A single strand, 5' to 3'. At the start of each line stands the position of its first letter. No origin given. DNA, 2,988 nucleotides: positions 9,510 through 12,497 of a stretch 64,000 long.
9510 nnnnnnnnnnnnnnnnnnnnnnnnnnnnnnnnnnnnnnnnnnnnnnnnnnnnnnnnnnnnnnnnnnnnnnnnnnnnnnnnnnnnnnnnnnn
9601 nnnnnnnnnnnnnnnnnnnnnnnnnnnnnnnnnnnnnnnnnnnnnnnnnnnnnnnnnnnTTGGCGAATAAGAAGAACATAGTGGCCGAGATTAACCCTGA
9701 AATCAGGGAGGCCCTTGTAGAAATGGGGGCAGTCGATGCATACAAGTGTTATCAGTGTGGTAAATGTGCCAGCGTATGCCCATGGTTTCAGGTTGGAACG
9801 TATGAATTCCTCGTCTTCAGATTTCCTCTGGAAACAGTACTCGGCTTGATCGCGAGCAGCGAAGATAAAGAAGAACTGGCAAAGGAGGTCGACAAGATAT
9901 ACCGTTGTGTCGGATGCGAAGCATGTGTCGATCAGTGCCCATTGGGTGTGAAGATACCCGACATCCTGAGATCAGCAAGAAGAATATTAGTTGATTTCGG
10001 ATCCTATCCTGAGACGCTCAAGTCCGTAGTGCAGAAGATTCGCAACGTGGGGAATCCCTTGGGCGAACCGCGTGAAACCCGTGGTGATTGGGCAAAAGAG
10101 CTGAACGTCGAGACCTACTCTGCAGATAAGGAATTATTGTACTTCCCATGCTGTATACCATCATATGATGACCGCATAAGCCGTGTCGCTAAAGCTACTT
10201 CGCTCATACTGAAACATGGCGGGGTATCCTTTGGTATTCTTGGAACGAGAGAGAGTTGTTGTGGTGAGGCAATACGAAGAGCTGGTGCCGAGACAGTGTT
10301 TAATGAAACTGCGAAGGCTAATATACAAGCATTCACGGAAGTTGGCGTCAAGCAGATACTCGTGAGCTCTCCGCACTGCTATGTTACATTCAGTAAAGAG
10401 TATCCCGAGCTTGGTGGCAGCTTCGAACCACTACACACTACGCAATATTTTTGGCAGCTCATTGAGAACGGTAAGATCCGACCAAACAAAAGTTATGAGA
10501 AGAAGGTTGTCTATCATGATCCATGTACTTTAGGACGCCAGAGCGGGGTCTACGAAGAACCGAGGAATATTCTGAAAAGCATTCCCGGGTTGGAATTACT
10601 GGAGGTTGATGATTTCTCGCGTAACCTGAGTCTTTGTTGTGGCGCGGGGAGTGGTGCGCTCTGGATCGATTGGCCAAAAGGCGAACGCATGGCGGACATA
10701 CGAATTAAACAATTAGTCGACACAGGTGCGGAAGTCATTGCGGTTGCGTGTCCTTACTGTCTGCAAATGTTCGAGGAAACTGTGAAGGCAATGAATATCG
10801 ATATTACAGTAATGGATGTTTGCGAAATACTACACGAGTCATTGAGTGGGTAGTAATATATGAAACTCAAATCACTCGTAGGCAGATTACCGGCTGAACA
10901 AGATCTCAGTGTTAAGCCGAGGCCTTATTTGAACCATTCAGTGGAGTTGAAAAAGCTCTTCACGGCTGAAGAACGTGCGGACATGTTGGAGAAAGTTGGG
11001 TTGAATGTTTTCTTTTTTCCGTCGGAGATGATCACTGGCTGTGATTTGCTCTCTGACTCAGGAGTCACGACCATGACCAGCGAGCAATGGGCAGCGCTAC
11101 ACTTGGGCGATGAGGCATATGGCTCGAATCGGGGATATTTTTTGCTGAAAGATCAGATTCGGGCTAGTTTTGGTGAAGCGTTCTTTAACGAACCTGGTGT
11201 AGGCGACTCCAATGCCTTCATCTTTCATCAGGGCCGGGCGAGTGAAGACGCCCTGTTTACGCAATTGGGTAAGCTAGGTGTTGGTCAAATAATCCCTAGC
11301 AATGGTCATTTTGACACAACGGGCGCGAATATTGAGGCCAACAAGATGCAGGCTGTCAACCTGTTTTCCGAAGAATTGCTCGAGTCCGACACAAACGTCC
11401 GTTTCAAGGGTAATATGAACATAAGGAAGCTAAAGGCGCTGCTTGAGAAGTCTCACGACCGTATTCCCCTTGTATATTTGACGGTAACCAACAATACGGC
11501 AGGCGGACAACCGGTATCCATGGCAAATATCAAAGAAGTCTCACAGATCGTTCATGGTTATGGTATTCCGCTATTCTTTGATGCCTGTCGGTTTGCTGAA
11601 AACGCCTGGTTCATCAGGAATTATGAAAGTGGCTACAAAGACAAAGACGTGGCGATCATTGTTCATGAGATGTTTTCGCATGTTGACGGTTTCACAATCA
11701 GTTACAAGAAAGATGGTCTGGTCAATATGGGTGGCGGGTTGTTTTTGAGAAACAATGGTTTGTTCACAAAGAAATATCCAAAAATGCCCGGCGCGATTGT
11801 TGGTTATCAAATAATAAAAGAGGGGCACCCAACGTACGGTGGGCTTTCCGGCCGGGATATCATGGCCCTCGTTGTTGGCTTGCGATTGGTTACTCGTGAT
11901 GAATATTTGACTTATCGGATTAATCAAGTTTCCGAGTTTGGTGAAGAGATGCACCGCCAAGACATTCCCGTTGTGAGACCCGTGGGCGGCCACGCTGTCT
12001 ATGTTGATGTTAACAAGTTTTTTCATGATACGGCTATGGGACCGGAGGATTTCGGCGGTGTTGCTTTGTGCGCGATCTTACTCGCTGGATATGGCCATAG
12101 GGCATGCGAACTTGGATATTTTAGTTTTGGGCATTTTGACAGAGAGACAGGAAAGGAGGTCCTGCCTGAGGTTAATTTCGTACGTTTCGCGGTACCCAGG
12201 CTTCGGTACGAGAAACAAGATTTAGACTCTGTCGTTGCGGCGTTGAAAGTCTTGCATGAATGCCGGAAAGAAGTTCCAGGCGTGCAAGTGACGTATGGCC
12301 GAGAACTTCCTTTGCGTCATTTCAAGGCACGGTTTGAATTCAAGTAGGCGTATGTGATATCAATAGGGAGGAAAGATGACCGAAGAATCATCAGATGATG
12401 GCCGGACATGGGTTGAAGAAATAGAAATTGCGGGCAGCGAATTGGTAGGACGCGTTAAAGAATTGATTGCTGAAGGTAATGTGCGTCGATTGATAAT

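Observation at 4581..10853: ETF genes coupled to a soluble HdrA::GltD chimera and an HdrD-like protein: candidate cytoplasmic electron-confurcating outlet for acyl-CoA oxidation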

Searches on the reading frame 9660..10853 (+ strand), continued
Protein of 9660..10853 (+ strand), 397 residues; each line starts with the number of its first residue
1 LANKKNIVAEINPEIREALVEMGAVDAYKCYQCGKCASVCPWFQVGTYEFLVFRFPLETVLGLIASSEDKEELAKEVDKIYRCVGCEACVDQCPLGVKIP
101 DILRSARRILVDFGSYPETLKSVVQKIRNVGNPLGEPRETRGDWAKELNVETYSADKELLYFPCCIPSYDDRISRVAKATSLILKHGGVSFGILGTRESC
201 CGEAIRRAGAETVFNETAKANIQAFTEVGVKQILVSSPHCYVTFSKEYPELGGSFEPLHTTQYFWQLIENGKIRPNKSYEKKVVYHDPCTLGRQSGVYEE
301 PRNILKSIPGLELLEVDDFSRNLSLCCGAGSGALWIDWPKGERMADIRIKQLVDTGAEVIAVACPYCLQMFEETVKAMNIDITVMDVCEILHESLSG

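Call 63: find_related_loci(query=A2, collection=metagenome_contigs, flank=8000)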
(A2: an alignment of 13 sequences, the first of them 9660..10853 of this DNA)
Query A2 (397 aa) in metagenome_contigs; peptide patterns used: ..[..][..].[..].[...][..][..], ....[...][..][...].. (x = any residue, [..] = any of these).
600 stretches matched a pattern (row limit reached: there are more); 570 encode a relative of the query (tblastn E <= 1e-3); the best 80 are kept; 80 distinct loci.
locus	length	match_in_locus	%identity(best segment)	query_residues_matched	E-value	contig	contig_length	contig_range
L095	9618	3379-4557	63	3-395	0e+0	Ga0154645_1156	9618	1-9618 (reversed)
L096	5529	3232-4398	54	9-395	1e-148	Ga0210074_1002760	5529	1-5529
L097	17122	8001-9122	41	14-395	4e-103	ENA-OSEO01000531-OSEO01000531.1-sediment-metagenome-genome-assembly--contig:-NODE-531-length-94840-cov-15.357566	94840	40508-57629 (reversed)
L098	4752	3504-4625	41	14-395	2e-94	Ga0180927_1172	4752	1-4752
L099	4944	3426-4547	40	14-395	1e-93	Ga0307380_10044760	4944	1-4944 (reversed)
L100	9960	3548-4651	40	14-395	9e-91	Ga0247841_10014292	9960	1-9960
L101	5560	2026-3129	40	14-395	1e-89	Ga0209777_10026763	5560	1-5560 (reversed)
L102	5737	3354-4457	38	14-395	7e-89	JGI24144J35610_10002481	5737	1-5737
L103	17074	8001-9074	38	30-396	3e-86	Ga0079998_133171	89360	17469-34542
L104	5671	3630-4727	36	19-393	4e-86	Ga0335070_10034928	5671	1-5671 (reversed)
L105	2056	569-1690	37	14-395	1e-88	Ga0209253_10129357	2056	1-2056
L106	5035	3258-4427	35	25-397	2e-83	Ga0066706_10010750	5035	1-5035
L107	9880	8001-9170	34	25-397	1e-83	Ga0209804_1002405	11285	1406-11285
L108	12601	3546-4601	38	14-381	1e-83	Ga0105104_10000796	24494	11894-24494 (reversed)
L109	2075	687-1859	37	25-395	1e-86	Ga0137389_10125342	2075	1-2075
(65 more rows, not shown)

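Call 72: predict_structure(alignment_id=A3)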
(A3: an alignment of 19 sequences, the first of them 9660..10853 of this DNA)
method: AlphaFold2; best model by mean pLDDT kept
length: 397 residues; sequences in the alignment: 19
mean_pLDDT: 67.2   pTM: 0.65
mean pLDDT of the five models: 67.2, 65.7, 65.4, 65.2, 64.8
residues with pLDDT >= 90: 122; 70-90: 79; 50-70: 60; < 50: 136
segments of 3 or more residues with pLDDT < 50: 1-8, 22-68, 78-137, 328-341
pLDDT, mean of each block of 10 residues (from residue 1): 38 54 45 41 32 39 46 50 41 39 32 31 35 44 78 93 69 86 95 80 61 78 93 90 91 94 96 95 83 79 96 80 47 46 66 92 83 75 94 85
secondary structure, 60 per line:
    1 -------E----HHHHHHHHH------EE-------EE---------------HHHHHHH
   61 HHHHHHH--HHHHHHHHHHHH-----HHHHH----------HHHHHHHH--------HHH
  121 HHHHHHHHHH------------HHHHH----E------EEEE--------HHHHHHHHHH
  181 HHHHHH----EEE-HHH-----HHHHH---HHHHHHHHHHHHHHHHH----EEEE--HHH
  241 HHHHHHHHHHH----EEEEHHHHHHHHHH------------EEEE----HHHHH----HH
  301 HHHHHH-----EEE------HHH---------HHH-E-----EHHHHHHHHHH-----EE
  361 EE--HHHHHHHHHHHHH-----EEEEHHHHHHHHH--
elements in order: H13-21 H54-67 H70-81 H87-91 H102-109 H118-130 H143-147 E159-162 H171-186 E191-193 H203-207 H211-227 E232-235 H238-251 E256-259 H260-269 E282-285 H290-294 H299-306 E312-314 H344-353 E359-362 H365-377 E383-386 H387-395

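Call 75: fold_search(model_id=the predicted structure, library=pdb)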
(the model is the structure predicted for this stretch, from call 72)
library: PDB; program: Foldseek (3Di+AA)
matches with E <= 10: 646; with E <= 0.001: 33
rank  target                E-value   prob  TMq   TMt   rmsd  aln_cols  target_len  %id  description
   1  9ojn                  3.1e-21  1.00  0.61  0.35  11.4       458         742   28  Structure of Mycobacterium smegmatis EtfD (released 2025-05-21)
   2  9a6l_A                4.9e-13  1.00  0.48  0.77   4.0       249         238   21  Integrative model of LUTA-LUTB by crosslinking MS and deep learning (released 2024-09-18)
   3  7bkb_B                1.8e-06  1.00  0.45  0.58   4.7       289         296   17  Formate dehydrogenase - heterodisulfide reductase - formylmethanofuran dehydrogenase complex from Methanospirillum hun (released 2021-09-29)
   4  8rwn_B                2.7e-06  1.00  0.46  0.63   5.0       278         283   19  CryoEM structure of the Hdr(ABC)2 subunits of the Elp-Hdr complex of Methanothermobacter marburgensis (released 2025-05-14)
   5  5odc_B                2.9e-06  1.00  0.44  0.57   5.4       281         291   17  Heterodisulfide reductase / [NiFe]-hydrogenase complex from Methanothermococcus thermolithotrophicus at 2.3 A resoluti (released 2017-08-30)
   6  3s7z_B                1.7e-05  1.00  0.26  0.40   9.4       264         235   13  Crystal Structure of Putative Aspartate Racemase from Salmonella Typhimurium Complexed with Succinate (released 2011-10-05)
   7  8rvy_b                1.8e-05  1.00  0.47  0.63   4.8       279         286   18  CryoEM structure of the Elp-Hdr complex of Methanothermobacter marburgensis state 1 (composite structure) (released 2025-05-14)
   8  3s81_B                2.0e-05  1.00  0.26  0.39   9.0       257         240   12  Crystal Structure of Putative Aspartate Racemase from Salmonella Typhimurium (released 2011-06-15)
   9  3ojc_A                2.2e-05  1.00  0.28  0.41   9.1       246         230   15  Crystal structure of a putative Asp/Glu Racemase from Yersinia pestis (released 2010-09-15)
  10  3s81_C                4.6e-05  1.00  0.27  0.39   9.4       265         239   13  Crystal Structure of Putative Aspartate Racemase from Salmonella Typhimurium (released 2011-06-15)
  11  5ell_A                6.7e-05  1.00  0.27  0.39   8.8       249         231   13  Crystal structure of L-aspartate/glutamate-specific racemase from Escherichia coli (released 2015-11-18)
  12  3s81_D                8.3e-05  1.00  0.26  0.39   9.3       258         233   12  Crystal Structure of Putative Aspartate Racemase from Salmonella Typhimurium (released 2011-06-15)
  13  5evc_A                1.3e-04  1.00  0.27  0.40   9.2       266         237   13  Crystal structure of putative aspartate racemase from Salmonella Typhimurium complexed with sulfate and potassium (released 2015-12-02)
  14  5ell_B                1.7e-04  1.00  0.27  0.39   8.9       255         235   12  Crystal structure of L-aspartate/glutamate-specific racemase from Escherichia coli (released 2015-11-18)
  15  5hj7_B                1.9e-04  1.00  0.24  0.32  10.2       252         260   10  Glutamate Racemase Mycobacterium tuberculosis (MurI) with bound D-glutamate, 2.3 Angstrom resolution, X-ray diffractio (released 2016-05-25)
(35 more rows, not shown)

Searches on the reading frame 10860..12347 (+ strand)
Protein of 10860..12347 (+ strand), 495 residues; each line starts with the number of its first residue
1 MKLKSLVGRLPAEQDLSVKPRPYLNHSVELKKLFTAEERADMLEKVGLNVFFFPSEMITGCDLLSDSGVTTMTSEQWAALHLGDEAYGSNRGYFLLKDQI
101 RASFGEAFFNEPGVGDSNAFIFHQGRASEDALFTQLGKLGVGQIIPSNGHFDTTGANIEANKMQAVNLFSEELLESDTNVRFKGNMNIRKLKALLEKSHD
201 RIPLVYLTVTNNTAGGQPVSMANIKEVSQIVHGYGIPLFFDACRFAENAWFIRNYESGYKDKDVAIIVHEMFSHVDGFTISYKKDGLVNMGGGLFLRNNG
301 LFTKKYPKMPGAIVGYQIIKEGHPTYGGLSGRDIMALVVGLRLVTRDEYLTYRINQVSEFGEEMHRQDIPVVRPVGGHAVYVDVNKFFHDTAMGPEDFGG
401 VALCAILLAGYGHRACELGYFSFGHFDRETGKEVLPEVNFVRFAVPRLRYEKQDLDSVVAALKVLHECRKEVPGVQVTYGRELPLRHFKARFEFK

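Call 4: search_protein_families(library=pfam, proteins=[window:10860-12347:+])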
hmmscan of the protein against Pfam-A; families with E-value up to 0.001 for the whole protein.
window:10860-12347:+ (495 aa): 1 family
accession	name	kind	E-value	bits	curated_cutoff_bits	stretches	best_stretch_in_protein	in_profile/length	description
PF01212.27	Beta_elim_lyase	-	6.8e-58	196.7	27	1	62-458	1-285/288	Beta-eliminating lyase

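Call 5: search_protein_families(library=ncbifam, proteins=[window:10860-12347:+])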
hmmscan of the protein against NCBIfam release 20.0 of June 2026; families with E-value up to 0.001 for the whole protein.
window:10860-12347:+ (495 aa): 4 families
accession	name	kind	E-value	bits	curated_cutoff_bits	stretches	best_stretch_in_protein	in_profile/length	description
NF009709.0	PRK13238.1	subfamily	8.5e-147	489.6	285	1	19-493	7-459/463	tryptophanase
NF053783.1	TphnTnaApg1401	equivalog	6.7e-111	371.5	750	1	28-491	14-453/457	tryptophanase TnaA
TIGR02618.1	tyr_phenol_ly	equivalog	7.9e-103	344.7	720.7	1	22-493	3-450/450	tyrosine phenol-lyase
TIGR02617.1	tnaA_trp_ase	equivalog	6.6e-93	312.2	825.8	1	20-492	4-464/467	tryptophanase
